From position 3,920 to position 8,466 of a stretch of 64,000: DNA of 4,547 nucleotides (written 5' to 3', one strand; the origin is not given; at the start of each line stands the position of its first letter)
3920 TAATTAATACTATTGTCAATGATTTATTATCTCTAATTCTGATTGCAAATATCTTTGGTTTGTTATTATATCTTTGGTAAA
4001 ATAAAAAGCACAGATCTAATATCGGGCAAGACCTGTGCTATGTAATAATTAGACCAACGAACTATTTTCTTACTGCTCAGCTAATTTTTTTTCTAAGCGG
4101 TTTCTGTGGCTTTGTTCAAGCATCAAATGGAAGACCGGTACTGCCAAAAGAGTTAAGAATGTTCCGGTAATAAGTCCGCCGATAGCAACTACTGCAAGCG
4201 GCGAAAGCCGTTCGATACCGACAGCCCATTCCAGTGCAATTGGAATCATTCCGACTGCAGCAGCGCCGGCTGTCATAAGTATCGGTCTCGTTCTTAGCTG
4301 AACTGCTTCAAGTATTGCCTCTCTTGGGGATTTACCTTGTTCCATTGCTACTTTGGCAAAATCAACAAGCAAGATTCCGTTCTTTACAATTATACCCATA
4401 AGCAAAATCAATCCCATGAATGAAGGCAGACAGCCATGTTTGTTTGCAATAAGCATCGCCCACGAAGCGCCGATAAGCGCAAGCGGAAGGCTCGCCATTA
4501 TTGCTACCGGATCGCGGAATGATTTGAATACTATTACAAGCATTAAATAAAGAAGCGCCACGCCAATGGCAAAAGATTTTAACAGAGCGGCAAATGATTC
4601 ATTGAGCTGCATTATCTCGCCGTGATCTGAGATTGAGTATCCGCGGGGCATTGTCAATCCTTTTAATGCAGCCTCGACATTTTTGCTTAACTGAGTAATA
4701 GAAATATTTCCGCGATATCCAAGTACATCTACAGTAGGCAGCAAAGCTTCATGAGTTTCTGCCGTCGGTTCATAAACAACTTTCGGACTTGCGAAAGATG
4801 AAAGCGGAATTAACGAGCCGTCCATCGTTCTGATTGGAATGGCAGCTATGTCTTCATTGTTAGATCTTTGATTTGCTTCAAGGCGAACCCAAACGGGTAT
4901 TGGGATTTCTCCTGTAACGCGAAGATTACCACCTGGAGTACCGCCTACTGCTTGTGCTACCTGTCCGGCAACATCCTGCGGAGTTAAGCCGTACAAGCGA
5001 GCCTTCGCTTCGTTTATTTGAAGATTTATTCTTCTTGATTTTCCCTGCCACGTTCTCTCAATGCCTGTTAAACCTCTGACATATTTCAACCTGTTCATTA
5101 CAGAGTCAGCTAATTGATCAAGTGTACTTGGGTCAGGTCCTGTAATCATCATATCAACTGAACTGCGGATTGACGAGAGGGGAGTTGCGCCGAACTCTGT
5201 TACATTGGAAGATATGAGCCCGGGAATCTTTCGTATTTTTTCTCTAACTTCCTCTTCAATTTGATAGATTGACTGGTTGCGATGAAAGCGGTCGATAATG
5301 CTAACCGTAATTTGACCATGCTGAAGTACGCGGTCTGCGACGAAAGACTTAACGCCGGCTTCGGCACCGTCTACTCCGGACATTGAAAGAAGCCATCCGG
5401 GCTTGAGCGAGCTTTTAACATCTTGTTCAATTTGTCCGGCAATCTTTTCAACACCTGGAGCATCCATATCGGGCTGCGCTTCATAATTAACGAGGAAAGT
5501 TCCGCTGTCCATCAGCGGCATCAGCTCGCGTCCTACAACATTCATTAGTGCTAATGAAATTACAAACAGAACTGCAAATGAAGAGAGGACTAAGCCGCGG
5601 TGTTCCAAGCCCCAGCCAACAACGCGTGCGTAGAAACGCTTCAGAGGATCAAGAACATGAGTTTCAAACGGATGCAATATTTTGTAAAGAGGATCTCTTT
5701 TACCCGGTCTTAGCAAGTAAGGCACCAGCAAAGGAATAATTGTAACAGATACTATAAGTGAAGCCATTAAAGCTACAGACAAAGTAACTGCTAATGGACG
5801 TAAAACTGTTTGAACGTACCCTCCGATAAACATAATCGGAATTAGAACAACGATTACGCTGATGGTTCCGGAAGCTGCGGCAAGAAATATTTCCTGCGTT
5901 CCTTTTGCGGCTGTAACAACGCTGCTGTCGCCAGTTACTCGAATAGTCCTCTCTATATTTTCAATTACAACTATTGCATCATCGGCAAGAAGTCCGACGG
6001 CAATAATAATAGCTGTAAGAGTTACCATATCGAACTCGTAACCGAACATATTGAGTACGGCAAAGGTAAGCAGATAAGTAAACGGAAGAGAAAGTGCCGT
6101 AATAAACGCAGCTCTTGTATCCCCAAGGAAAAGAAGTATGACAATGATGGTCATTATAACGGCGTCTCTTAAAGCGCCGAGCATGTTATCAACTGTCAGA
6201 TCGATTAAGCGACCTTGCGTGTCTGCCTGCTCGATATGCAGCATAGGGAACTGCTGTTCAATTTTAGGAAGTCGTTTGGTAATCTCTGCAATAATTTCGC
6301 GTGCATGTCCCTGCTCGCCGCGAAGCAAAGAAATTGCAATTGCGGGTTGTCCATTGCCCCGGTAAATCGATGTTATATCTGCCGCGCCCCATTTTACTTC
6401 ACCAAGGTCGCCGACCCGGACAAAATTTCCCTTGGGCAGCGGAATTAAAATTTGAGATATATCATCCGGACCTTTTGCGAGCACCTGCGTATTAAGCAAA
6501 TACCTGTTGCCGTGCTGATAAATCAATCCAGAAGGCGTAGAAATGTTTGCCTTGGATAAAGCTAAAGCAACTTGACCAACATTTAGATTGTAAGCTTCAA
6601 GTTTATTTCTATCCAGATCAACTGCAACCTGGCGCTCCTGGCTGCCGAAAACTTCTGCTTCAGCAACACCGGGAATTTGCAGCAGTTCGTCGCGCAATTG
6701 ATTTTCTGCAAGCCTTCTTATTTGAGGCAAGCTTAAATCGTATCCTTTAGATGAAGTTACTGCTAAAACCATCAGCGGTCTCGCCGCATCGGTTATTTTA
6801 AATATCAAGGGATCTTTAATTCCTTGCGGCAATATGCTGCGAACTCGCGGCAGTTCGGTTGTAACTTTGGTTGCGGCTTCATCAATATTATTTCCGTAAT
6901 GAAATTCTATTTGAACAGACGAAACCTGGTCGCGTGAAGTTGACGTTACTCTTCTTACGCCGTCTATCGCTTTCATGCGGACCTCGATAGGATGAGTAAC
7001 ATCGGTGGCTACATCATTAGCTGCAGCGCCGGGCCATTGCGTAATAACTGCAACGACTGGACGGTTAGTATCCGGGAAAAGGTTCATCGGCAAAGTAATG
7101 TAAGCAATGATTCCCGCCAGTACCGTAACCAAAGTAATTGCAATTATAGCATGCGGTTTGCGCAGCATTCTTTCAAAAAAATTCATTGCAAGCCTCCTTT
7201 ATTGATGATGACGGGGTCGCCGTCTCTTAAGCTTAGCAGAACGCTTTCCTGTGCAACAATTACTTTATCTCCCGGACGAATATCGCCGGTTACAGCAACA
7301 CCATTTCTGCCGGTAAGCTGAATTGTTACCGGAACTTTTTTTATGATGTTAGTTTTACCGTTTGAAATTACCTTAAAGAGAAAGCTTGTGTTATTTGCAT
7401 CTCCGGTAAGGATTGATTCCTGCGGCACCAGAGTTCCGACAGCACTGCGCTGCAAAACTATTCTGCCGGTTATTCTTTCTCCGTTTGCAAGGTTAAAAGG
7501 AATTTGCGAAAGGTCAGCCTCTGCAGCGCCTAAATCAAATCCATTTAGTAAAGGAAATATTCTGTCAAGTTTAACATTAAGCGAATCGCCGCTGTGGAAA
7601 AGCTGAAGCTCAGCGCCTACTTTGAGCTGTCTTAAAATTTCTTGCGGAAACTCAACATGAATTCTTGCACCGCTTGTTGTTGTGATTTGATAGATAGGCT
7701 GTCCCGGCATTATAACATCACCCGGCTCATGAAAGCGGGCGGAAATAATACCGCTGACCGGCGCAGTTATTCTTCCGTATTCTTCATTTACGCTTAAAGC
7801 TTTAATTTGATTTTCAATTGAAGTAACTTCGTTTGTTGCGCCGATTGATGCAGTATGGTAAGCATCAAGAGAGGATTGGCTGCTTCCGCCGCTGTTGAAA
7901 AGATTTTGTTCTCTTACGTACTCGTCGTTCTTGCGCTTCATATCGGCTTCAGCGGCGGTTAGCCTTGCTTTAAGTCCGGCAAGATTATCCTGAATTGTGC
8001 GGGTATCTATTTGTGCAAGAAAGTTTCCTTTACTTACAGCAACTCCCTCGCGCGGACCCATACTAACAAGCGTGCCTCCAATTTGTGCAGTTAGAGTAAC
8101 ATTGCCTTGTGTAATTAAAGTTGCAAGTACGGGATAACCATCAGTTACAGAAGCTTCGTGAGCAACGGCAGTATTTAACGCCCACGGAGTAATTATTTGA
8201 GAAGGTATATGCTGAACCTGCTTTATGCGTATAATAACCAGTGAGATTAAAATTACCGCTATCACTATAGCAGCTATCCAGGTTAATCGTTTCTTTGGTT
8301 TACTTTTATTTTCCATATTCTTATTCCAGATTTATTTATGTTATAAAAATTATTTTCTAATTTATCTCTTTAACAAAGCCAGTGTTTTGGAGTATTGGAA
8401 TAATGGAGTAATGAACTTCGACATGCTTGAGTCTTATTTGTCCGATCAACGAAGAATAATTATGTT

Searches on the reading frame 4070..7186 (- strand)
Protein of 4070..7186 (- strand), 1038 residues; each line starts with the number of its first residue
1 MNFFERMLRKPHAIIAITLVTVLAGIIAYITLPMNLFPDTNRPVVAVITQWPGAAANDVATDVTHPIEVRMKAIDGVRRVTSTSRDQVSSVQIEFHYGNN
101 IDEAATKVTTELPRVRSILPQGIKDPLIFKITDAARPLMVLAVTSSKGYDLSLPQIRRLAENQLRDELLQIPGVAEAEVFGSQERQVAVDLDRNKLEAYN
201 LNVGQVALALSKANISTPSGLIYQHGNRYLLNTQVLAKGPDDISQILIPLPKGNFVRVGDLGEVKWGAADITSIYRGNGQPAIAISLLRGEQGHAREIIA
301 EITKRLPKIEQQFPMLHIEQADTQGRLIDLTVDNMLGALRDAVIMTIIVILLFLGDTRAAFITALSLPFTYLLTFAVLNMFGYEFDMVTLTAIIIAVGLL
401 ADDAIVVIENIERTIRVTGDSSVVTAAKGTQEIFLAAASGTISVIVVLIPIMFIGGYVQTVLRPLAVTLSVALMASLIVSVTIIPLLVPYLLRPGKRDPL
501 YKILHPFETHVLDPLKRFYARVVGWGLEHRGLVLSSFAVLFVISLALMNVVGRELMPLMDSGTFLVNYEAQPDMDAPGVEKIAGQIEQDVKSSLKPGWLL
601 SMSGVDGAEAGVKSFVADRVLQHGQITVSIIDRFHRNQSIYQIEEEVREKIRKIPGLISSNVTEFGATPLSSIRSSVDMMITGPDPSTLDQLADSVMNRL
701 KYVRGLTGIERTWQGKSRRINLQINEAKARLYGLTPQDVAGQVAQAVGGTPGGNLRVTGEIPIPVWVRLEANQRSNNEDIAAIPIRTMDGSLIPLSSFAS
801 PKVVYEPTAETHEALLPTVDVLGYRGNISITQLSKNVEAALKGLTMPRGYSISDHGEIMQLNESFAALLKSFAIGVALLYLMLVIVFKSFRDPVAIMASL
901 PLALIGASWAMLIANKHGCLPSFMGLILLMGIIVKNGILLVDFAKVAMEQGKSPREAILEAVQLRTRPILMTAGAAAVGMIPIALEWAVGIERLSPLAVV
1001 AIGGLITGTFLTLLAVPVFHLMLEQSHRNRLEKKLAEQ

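Call 27: search_protein_families(library=pfam, proteins=[window:4070-7186:-], max_evalue=0.001)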
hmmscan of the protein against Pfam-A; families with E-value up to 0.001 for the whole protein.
window:4070-7186:- (1038 aa): 1 family
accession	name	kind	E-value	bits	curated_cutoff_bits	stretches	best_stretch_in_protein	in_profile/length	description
PF00873.25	ACR_tran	-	7.2e-215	716.3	28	1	6-1023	4-1020/1021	AcrB/AcrD/AcrF family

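Call 29: search_protein_families(library=ncbifam, proteins=[window:4070-7186:-], max_evalue=0.00001)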
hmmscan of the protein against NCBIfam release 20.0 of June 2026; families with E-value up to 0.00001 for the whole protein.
window:4070-7186:- (1038 aa): 13 families
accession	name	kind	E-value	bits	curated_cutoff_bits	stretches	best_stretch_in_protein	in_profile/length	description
NF033617.1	RND_permease_2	subfamily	2.4e-188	628.3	1250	1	7-1024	4-1008/1009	multidrug efflux RND transporter permease subunit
NF000282.2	RND_permease_1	subfamily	6.7e-140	467.9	1250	1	9-1024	6-1028/1029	multidrug efflux RND transporter permease subunit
TIGR00915.1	2A0602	subfamily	1.7e-129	433.5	940.35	1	11-1033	9-1038/1050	efflux RND transporter permease subunit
TIGR00914.1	2A0601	subfamily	6.7e-124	414.8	701.45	1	12-1034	14-1047/1051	CusA/CzcA family heavy metal efflux RND transporter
NF007905.0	PRK10614.1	equivalog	4.3e-123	412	1774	1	1-1034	1-1018/1025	multidrug efflux RND transporter permease subunit MdtC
NF007798.0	PRK10503.1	equivalog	1.1e-118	397.4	1584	1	10-1030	19-1029/1040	MdtB/MuxB family multidrug efflux RND transporter permease subunit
NF007133.0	PRK09579.1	equivalog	1.5e-117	393.5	1763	1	1-1028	1-1007/1017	multidrug efflux RND transporter permease subunit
NF007842.1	PRK10555.1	equivalog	2.4e-91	307.1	1854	1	13-1025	11-1028/1036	multidrug efflux RND transporter permease AcrD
NF011706.2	PRK15127.1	equivalog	4.7e-85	286.3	2150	2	10-566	8-574/1049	multidrug efflux RND transporter permease subunit AcrB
NF007131.0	PRK09577.1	equivalog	1.8e-84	284.2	1768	1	10-1026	8-1025/1045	multidrug efflux RND transporter permease subunit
NF000037.1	RND_perm_OqxB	exception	2.6e-76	257.3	2200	2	4-561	4-577/1050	multidrug efflux RND transporter permease subunit OqxB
TIGR00916.1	2A0604s01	subfamily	1.5e-07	31.2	148.6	0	342-481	93-231/231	SecD/SecF family protein translocase subunit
TIGR00921.1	2A067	subfamily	1.3e-06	26.8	351.9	1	834-1033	156-356/733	hydrophobe/amphiphile efflux-3 (HAE3) family transporter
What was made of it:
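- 4070..10401 (-): SPW-repeat membrane protein (10042-10401), OEP (8665-10020), MFP (7183-8316) and RND pump (4070-7186). This is an AcrB-like (HAE-type) efflux operon. In other genomes it lies directly behind the same TetR and its operator. Pfam (call 27) and NCBIfam (call 29).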

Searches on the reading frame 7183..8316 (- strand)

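Call 27: search_protein_families(library=pfam, proteins=[window:7183-8316:-], max_evalue=0.001)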
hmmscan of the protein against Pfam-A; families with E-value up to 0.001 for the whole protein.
window:7183-8316:- (377 aa): 2 families
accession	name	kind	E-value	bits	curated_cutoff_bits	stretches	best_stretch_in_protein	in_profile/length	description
PF13437.12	HlyD_3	-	1.9e-11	45.1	22.2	1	183-255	2-78/106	HlyD family secretion protein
PF16576.10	HlyD_D23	-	6.7e-09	35.8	30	1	170-239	95-167/214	Barrel-sandwich domain of CusB or HlyD membrane-fusion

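Call 29: search_protein_families(library=ncbifam, proteins=[window:7183-8316:-], max_evalue=0.00001)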
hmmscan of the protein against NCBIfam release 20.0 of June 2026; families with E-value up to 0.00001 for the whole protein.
window:7183-8316:- (377 aa): 14 families
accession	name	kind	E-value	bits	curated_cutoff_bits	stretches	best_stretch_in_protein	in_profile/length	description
TIGR01730.1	RND_mfp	subfamily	5.8e-39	133.9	94.9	1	49-369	3-319/322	efflux RND transporter periplasmic adaptor subunit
TIGR00999.1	8a0102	subfamily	1.5e-22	80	319.3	1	93-357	3-267/271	CzcB/NccB family metal efflux transporter periplasmic adaptor subunit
NF045904.1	RND-peri-MexE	equivalog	2.6e-16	59.5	714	1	43-204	34-195/390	multidrug efflux RND transporter periplasmic adaptor subunit MexE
NF008589.1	PRK11556.1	equivalog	1.4e-15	57.1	391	1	47-214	59-228/392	MdtA/MuxA family multidrug efflux RND transporter periplasmic adaptor subunit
NF002939.0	PRK03598.1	equivalog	3e-10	39.8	393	0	168-242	192-266/332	secretion protein HlyD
TIGR00998.1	8a0101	subfamily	4.2e-10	39.1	390.8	1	158-240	182-264/334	EmrA/EmrK family multidrug efflux transporter periplasmic adaptor subunit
TIGR01843.1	type_I_hlyD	subfamily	7.8e-09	35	208.65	0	156-235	246-327/422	HlyD family type I secretion periplasmic adaptor subunit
NF008606.0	PRK11578.1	equivalog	8.2e-09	35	342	1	8-201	8-204/371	macrolide transporter subunit MacA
NF038010.1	ABC_adapt_DarC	equivalog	9e-09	34.5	450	1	165-357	215-405/417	darobactin export ABC transporter periplasmic adaptor subunit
NF007785.0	PRK10476.1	equivalog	1.1e-08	34.3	376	0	3-130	3-106/347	multidrug transporter subunit MdtN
NF000272.2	OqxA_adapt_sub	exception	4.1e-08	32.6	835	1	72-214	67-209/391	multidrug efflux RND transporter periplasmic adaptor subunit OqxA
NF007362.0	PRK09859.1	equivalog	8.1e-08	31.8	738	1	75-232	64-221/385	multidrug transporter subunit MdtE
NF033138.2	RND-peri-MexC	equivalog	2.2e-07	30.4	625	1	75-230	66-221/375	MexC family multidrug efflux RND transporter periplasmic adaptor subunit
NF007132.1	PRK09578.1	equivalog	3.5e-07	29.3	512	0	75-191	68-184/396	MexX/AxyX family multidrug efflux RND transporter periplasmic adaptor subunit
